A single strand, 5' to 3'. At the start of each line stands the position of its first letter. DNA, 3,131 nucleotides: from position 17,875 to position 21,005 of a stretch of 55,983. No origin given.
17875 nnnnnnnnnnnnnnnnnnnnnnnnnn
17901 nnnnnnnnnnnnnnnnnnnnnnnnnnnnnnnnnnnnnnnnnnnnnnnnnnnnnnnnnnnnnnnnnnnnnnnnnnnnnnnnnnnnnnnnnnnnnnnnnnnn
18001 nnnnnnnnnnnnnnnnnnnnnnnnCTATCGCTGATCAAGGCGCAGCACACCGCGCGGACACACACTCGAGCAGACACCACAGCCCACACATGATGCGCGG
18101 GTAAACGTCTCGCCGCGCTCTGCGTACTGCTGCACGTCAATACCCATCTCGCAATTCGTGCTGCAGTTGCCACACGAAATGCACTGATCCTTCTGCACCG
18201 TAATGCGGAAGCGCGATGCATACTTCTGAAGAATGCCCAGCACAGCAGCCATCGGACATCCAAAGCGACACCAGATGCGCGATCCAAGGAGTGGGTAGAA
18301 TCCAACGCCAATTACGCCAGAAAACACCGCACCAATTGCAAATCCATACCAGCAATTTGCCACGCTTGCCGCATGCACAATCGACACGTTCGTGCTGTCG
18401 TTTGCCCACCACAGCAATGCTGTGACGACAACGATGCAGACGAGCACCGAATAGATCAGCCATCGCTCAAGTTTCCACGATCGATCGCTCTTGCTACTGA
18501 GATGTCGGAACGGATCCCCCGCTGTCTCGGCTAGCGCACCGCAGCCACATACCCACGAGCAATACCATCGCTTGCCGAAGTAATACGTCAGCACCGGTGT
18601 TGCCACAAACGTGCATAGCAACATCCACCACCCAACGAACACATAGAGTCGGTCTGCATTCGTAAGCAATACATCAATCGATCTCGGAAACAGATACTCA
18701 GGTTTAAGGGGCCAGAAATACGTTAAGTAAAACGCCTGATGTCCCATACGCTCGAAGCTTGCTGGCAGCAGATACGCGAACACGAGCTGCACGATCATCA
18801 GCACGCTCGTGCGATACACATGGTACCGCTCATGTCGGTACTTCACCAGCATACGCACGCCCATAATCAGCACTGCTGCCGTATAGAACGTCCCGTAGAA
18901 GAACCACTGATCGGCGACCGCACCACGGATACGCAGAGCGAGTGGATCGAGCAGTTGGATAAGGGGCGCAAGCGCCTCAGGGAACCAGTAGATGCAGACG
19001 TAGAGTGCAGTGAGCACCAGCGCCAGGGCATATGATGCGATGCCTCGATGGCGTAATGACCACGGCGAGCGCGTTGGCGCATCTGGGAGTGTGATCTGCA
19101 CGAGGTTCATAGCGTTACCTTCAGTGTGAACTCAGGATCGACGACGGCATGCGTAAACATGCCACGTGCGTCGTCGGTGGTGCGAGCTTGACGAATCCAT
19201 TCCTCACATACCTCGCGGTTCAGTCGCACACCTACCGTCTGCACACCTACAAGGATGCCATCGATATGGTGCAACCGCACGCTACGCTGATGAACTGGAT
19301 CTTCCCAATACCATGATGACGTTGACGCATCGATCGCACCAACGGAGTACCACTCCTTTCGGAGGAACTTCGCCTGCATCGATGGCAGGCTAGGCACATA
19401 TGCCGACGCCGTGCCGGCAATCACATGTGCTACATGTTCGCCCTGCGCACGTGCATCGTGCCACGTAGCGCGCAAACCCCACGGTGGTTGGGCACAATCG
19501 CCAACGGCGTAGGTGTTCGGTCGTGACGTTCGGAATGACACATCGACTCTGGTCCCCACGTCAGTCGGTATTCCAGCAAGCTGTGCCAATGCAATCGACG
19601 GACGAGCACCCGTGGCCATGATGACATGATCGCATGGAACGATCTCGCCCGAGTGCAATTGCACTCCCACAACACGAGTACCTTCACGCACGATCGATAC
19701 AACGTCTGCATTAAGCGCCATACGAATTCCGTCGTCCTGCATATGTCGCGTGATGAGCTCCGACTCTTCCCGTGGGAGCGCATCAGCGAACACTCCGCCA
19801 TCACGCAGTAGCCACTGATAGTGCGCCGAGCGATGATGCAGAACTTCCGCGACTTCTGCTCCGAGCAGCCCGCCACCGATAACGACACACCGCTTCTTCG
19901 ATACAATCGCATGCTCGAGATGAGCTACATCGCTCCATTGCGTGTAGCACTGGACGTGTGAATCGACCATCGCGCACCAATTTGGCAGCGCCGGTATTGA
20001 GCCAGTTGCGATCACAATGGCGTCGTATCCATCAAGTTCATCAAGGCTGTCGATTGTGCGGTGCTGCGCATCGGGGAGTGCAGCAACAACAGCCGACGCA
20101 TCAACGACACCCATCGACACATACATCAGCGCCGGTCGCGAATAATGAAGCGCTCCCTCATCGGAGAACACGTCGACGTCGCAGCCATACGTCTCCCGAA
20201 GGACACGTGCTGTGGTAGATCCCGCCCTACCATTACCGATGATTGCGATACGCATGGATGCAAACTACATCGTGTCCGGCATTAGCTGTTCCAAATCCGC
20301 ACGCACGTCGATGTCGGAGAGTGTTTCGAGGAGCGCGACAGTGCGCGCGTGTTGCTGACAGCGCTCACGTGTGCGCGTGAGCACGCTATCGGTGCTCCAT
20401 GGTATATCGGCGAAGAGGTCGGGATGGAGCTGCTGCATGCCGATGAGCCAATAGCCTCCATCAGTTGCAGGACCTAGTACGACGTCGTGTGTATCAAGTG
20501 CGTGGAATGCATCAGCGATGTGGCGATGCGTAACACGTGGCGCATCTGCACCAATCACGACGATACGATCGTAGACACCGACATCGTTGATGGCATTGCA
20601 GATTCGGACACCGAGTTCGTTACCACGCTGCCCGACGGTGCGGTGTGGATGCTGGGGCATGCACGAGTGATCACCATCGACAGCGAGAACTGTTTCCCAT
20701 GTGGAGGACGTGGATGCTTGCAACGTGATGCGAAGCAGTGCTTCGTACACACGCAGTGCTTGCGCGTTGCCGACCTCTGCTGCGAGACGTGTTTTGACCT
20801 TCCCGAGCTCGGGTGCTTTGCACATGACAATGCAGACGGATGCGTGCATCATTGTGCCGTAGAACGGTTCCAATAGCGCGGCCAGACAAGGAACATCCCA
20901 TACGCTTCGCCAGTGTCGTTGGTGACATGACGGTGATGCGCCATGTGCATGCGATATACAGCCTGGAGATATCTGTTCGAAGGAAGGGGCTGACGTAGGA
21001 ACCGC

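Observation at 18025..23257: Seven-gene translationally coupled radical-SAM operon of ArsS type with non-canonical passengers and no arsM in the window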

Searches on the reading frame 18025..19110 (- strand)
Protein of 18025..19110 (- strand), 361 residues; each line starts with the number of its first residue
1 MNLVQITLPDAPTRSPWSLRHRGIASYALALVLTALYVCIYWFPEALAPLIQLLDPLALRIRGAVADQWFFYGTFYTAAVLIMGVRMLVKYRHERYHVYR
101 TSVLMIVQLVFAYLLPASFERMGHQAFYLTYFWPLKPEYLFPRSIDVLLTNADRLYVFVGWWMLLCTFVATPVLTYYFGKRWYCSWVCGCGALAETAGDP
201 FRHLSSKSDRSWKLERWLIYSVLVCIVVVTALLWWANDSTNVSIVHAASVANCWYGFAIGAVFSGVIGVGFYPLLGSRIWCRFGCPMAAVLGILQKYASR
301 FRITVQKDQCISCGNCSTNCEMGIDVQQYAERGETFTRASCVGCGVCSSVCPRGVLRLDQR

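Call 3: search_protein_families(library=ncbifam, proteins=[window:18025-19110:-], max_evalue=0.001)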
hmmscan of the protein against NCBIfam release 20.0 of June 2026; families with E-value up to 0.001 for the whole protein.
window:18025-19110:- (361 aa): 31 families (the best 25 are shown)
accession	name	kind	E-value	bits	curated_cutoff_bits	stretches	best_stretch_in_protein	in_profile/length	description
TIGR02163.1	napH_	subfamily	5.1e-18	65.5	213.05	1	173-358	71-253/255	NapH/MauN family ferredoxin-type protein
NF007013.0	PRK09477.1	equivalog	7.7e-16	58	234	1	174-360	95-278/286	quinol dehydrogenase ferredoxin subunit NapH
NF043039.1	HgcAB_like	equivalog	1.1e-07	31.8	285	1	152-356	153-349/350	HgcAB-like fusion protein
NF040864.1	HgcB_ferredoxin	equivalog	2.2e-07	30.6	99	1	336-360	11-35/93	mercury methylation ferredoxin HgcB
NF040684.1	PorD_Arch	equivalog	1.1e-06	28.6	120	1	301-355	25-78/85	pyruvate synthase subunit PorD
TIGR02179.1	PorD_KorD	subfamily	1.3e-06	28.4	60.05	1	303-355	20-71/78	2-oxoacid:acceptor oxidoreductase, delta subunit, pyruvate/2-ketoisovalerate family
NF042909.1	FMH_DH_FwdF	exception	2e-06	27.2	375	0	331-359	7-35/336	tungsten-dependent formylmethanofuran dehydrogenase subunit FwdF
TIGR04395.1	cutC_activ_rSAM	equivalog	3.1e-06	26.7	360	1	298-357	44-104/309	choline TMA-lyase-activating enzyme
NF040770.1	hetero_SS_HdrA2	exception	3.2e-06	25.6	1100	1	303-358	572-625/777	CoB-CoM heterodisulfide reductase HdrA2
NF006183.0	PRK08318.1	equivalog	5.3e-06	25.4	335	1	303-353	337-391/422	NAD-dependent dihydropyrimidine dehydrogenase subunit PreA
NF009053.0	PRK12387.1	subfamily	1.6e-05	24.7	204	1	304-360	34-94/180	formate hydrogenlyase complex iron-sulfur subunit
NF006221.0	PRK08348.1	subfamily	2.3e-05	24.1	124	1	299-358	35-94/136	NADH-plastoquinone oxidoreductase subunit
TIGR03287.1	methan_mark_16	hypoth_equivalog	2.6e-05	22.9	363.95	1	300-359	294-350/391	methanogenesis marker 16 metalloprotein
TIGR02936.1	fdxN_nitrog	equivalog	3.2e-05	24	80.55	0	338-359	20-41/91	ferredoxin III, nif-specific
NF058577.1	FdxA_fam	equivalog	3.8e-05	23.8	65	1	307-353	6-50/52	4Fe-4S ferredoxin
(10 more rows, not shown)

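Call 4: search_protein_families(library=pfam, proteins=[window:18025-19110:-], max_evalue=0.001)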
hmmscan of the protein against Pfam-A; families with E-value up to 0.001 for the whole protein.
window:18025-19110:- (361 aa): 8 families
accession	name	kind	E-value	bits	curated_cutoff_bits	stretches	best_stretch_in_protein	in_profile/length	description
PF14697.11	Fer4_21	-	2e-09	37.9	35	1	305-352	3-52/59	4Fe-4S dicluster domain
PF13187.11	Fer4_9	-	4e-09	36.8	27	2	309-355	1-51/52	4Fe-4S dicluster domain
PF12838.12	Fer4_7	-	1.6e-08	35.3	27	1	309-355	1-52/52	4Fe-4S dicluster domain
PF12801.12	Fer4_5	-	7.1e-07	29.5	22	1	162-204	4-44/48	4Fe-4S binding domain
PF13237.11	Fer4_10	-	1.4e-06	28.5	25.5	1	304-352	3-53/53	4Fe-4S dicluster domain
PF12837.12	Fer4_6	-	3.3e-06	27.2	25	1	336-356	4-24/24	4Fe-4S binding domain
PF00037.32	Fer4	-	1.2e-05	25.3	21.1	1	340-356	7-23/24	4Fe-4S binding domain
PF13534.11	Fer4_17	-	0.00034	21.5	22.2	0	339-355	44-60/61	4Fe-4S dicluster domain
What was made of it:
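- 18025..19110 (-): NapH/MauN-like integral-membrane polyferredoxin (361 aa). Its motifs are CxxxCG at 184, CxxxCP at 281, and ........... at 310 and 341. Pfam matches are Fer4_5 and Fer4 dicluster families (calls 3, 4).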

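Call 26: search_solved_structures(query=window:18025-19110:-, max_evalue=0.01)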
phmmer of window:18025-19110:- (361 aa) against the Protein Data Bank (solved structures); distinct sequences matched with E-value up to 0.01: 18.
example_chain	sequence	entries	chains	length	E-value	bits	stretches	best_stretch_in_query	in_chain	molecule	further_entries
9sfi_T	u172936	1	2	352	1.9e-07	33.9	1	283-357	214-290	4Fe-4S ferredoxin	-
7bkb_K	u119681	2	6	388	2.4e-07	33.5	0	301-358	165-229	Formylmethanofuran dehydrogenase, subunit F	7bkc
9sw6_G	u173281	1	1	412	3.7e-06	29.6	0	303-359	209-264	Polyferredoxin protein MvhB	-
8rja_F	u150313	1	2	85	6.9e-05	25.4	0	339-355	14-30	NAD(P)H-quinone oxidoreductase subunit I, chloroplastic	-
6cfw_N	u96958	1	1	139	0.00045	22.8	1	300-359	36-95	NADH-plastoquinone oxidoreductase subunit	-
9sfi_A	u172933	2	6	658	0.00045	22.7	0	299-358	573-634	CoB--CoM heterodisulfide reductase iron-sulfur subunit A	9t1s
9sfi_O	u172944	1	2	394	0.00066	22.2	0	302-359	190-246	Ferredoxin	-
9mqx_B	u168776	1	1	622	0.0018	20.7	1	301-356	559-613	NADH:ubiquinone oxidoreductase, NADH-binding (51 kD) subunit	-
9eri_B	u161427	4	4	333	0.002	20.6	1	281-357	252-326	Na(+)-translocating ferredoxin:NAD(+) oxidoreductase complex subunit B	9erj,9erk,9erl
1kqf_B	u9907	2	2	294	0.0024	20.4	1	303-360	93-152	FORMATE DEHYDROGENASE, NITRATE-INDUCIBLE, IRON-SULFUR SUBUNIT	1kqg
1dur_A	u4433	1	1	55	0.0028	20.1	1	306-355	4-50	2[4FE-4S] FERREDOXIN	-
5c4i_B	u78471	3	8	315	0.0029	20.1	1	303-356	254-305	Oxalate oxidoreductase subunit delta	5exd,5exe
5odc_A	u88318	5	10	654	0.0032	19.9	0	305-359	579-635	Heterodisulfide reductase, subunit A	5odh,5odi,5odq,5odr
7z0s_F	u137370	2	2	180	0.0035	19.8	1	307-360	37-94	Formate hydrogenlyase subunit 6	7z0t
7np8_A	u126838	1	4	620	0.0039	19.7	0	304-354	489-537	Coenzyme F420-dependent sulfite reductase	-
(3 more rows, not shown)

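Call 29: find_related_loci(query=A2, collection=metagenome_contigs, flank=10000)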
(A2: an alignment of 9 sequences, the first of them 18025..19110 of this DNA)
Query A2 (361 aa) in metagenome_contigs; peptide patterns used: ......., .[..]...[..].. (x = any residue, [..] = any of these).
600 stretches matched a pattern (row limit reached: there are more); 522 encode a relative of the query (tblastn E <= 1e-3); the best 80 are kept; 80 distinct loci.
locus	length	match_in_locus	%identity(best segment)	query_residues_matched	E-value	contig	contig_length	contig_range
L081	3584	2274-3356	80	1-361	0e+0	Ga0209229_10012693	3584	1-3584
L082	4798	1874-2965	64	1-361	5e-166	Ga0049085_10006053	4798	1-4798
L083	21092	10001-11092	64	1-361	3e-160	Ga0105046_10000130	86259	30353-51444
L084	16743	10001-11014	59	18-360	4e-141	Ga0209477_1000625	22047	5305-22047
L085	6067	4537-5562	59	19-360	1e-141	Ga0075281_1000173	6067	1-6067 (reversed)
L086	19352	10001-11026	57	18-360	3e-140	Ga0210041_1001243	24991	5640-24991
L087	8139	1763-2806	59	10-360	9e-140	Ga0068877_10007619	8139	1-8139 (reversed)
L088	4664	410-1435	58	18-360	1e-141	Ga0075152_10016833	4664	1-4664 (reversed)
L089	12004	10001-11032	59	18-360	2e-138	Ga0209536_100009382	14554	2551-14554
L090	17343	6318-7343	57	18-360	2e-138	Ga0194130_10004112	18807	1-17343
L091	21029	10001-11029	59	18-360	7e-138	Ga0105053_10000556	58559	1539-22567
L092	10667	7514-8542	59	18-360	5e-137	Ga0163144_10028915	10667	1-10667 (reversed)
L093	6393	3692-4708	56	21-360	2e-137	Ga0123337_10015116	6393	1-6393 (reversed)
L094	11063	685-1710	57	18-360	1e-136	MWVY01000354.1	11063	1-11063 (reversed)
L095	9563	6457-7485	56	18-360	1e-136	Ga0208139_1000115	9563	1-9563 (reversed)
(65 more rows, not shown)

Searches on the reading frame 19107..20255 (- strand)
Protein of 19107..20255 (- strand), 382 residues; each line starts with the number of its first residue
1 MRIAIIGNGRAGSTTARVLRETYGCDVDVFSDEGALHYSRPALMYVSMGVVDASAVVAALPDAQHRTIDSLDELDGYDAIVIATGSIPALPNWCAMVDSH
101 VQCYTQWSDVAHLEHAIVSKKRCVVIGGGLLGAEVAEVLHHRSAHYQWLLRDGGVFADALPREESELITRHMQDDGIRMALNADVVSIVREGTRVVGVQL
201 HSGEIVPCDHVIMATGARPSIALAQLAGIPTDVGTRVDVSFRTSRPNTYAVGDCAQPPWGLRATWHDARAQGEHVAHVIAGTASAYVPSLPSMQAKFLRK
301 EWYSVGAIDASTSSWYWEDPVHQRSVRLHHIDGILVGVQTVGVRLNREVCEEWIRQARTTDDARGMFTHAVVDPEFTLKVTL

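Call 3: search_protein_families(library=ncbifam, proteins=[window:19107-20255:-], max_evalue=0.001)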
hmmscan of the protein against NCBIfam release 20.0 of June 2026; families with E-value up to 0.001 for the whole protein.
window:19107-20255:- (382 aa): 50 families (the best 25 are shown)
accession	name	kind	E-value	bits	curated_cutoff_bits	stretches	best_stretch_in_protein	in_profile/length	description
TIGR02374.1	nitri_red_nirB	equivalog_domain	1.7e-34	119.3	578.35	1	63-312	83-335/794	nitrite reductase large subunit NirB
NF042949.2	3PPDioc_HcaD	equivalog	3e-31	108.5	450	2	57-341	79-365/386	3-phenylpropionate/cinnamic acid dioxygenase ferredoxin--NAD(+) reductase subunit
NF003437.0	PRK04965.1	equivalog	1.2e-29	103.5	392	1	62-256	85-276/378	NADH:flavorubredoxin reductase NorW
NF045765.1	PhenlGlyoxDHPadH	equivalog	2.3e-28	99.2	475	1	65-357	89-389/416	NADH-dependent phenylglyoxylate dehydrogenase subunit epsilon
TIGR03385.1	CoA_CoA_reduc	equivalog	3.2e-27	95.4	578.8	1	76-306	103-340/439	CoA-disulfide reductase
NF007286.0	PRK09754.1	equivalog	5.3e-25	88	447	1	76-361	100-386/400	phenylpropionate dioxygenase ferredoxin reductase subunit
NF007123.0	PRK09564.1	equivalog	3.1e-22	78.9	458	1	75-256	102-285/444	CoA-disulfide reductase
TIGR02053.1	MerA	equivalog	5.2e-20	71.9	454.45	1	57-313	110-362/465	mercury(II) reductase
NF041682.1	ant_diox_AndAa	equivalog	8.9e-19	67.4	650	1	76-255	101-279/406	anthranilate 1,2-dioxygenase system ferredoxin--NAD(+) reductase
TIGR01350.1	lipoamide_DH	equivalog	9.2e-19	67.5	408.8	1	76-285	131-335/461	dihydrolipoyl dehydrogenase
NF046103.1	NOXase_Strep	equivalog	2.7e-18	66.2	600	1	74-255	99-281/442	H2O-forming NADH oxidase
NF011565.0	PRK14989.1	subfamily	2.8e-18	65.4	883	1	76-256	101-284/847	nitrite reductase large subunit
NF004776.0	PRK06116.1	equivalog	1e-16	61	480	1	57-255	114-305/450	glutathione-disulfide reductase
NF004943.0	PRK06292.2-1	equivalog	1.8e-15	56.7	432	1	63-281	115-330/456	dihydrolipoyl dehydrogenase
NF004991.0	PRK06370.1-3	subfamily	1.8e-15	56.5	620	1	72-256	160-343/509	FAD-containing oxidoreductase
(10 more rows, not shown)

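Call 4: search_protein_families(library=pfam, proteins=[window:19107-20255:-], max_evalue=0.001)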
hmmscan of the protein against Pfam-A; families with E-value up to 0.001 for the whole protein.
window:19107-20255:- (382 aa): 7 families
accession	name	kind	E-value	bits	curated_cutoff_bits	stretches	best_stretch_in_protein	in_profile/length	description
PF07992.20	Pyr_redox_2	-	2.9e-41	142.2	26.1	1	1-272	1-291/291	Pyridine nucleotide-disulphide oxidoreductase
PF00070.33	Pyr_redox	-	9.4e-14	52.1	22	1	122-201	1-80/82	Pyridine nucleotide-disulphide oxidoreductase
PF13434.12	Lys_Orn_oxgnase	-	1e-07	31.8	21.3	1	79-171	150-237/339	L-lysine 6-monooxygenase/L-ornithine 5-monooxygenase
PF13738.12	Pyr_redox_3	-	6.2e-06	26.1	30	1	24-230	72-280/305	Pyridine nucleotide-disulphide oxidoreductase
PF01266.30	DAO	-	3.9e-05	23.8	27.9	1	169-229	156-215/353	FAD dependent oxidoreductase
PF13241.12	NAD_binding_7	-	6.2e-05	24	22.1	0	2-85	9-70/104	Putative NAD(P)-binding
PF03486.20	HI0933_like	-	0.00028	20.9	50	0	166-218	113-165/244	HI0933-like protein Rossmann domain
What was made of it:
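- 19107..20255 (-): NAD(P)H/FAD flavoprotein of the ferredoxin/rubredoxin-reductase type (382 aa). It has no redox-active disulfide. It matches Pfam Pyr_redox_2 (call 4).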

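Call 25: search_solved_structures(query=window:19107-20255:-, max_evalue=1e-10)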
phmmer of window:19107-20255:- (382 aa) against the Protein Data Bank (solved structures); distinct sequences matched with E-value up to 1e-10: 50.
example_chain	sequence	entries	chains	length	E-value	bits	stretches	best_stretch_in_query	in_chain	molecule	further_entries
3fg2_P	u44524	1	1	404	5.3e-22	81.4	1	113-255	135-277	Putative rubredoxin reductase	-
1xhc_A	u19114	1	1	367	8.4e-22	80.8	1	2-299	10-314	NADH oxidase /nitrite reductase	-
2v3a_A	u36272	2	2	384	4.5e-19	71.8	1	76-283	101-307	RUBREDOXIN REDUCTASE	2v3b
8c0z_E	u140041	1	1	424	7.4e-19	71.1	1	2-318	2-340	Similar to ferredoxin:NADH oxidoreductases or NADH oxidases,potential subunit of aldehyde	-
3ef6_A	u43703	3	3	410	3.4e-18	68.9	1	59-292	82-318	Toluene 1,2-dioxygenase system ferredoxin--NAD(+) reductase | TodA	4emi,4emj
6pfz_D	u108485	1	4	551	4.6e-17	65.2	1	70-257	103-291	NADH oxidase (NoxA-3)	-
2eq7_A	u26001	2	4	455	1.3e-16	63.7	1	72-292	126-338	2-oxoglutarate dehydrogenase E3 component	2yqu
4h4z_A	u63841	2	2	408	2.2e-15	59.6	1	62-287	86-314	Biphenyl dioxygenase ferredoxin reductase subunit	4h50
4h4v_A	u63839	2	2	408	2.2e-15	59.6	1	62-287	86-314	Biphenyl dioxygenase ferredoxin reductase subunit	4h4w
4h4x_A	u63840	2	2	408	2.4e-15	59.5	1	62-287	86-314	Biphenyl dioxygenase ferredoxin reductase subunit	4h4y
4h4t_A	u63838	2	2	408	2.9e-15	59.2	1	62-287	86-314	Biphenyl dioxygenase ferredoxin reductase subunit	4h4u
6ruz_A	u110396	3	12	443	3.4e-15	59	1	69-257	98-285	NADH oxidase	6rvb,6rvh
2gr3_A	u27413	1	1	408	1e-14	57.5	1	62-287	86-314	ferredoxin reductase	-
4h4p_A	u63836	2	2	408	1.4e-14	57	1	62-287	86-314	Biphenyl dioxygenase ferredoxin reductase subunit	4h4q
1d7y_A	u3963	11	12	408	1.7e-14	56.7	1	62-287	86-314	FERREDOXIN REDUCTASE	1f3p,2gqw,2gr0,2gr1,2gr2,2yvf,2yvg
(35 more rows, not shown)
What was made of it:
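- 19107..20255 (-): Its nearest solved structures are rubredoxin, ferredoxin and putidaredoxin reductases (call 25).
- On Ferredoxin/rubredoxin-NAD(P)+ reductase class of Pyr_redox_2 flavoproteins: The best structures are 3fg2, 1xhc, 2v3a and 3ef6 (call 25).
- The reductase type matches the AlkT and putidaredoxin-reductase partners of oxygenases (call 25).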

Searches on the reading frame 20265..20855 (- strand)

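Call 3: search_protein_families(library=ncbifam, proteins=[window:20265-20855:-], max_evalue=0.001)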
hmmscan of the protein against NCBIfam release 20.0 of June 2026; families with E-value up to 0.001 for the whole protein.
window:20265-20855:- (196 aa): 2 families
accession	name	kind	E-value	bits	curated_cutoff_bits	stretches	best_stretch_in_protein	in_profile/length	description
TIGR04282.1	glyco_like_cofC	hypoth_equivalog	2.2e-55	187.4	134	1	9-188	2-189/189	TIGR04282 family arsenosugar biosynthesis glycosyltransferase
TIGR03552.1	F420_cofC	equivalog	2e-10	40.6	105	1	17-192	9-188/196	2-phospho-L-lactate guanylyltransferase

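Call 4: search_protein_families(library=pfam, proteins=[window:20265-20855:-], max_evalue=0.001)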
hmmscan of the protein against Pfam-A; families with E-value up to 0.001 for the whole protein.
window:20265-20855:- (196 aa): 3 families
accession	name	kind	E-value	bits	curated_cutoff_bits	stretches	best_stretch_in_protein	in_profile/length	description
PF09837.15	DUF2064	-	1.7e-29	102.5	25.8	1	47-155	5-120/120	Uncharacterized protein conserved in bacteria (DUF2064)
PF01983.22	CofC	-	0.0002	21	22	1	86-139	76-132/217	Guanylyl transferase CofC like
PF12804.13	NTP_transf_3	-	0.00041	21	27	0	39-136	25-128/160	MobA-like NTP transferase domain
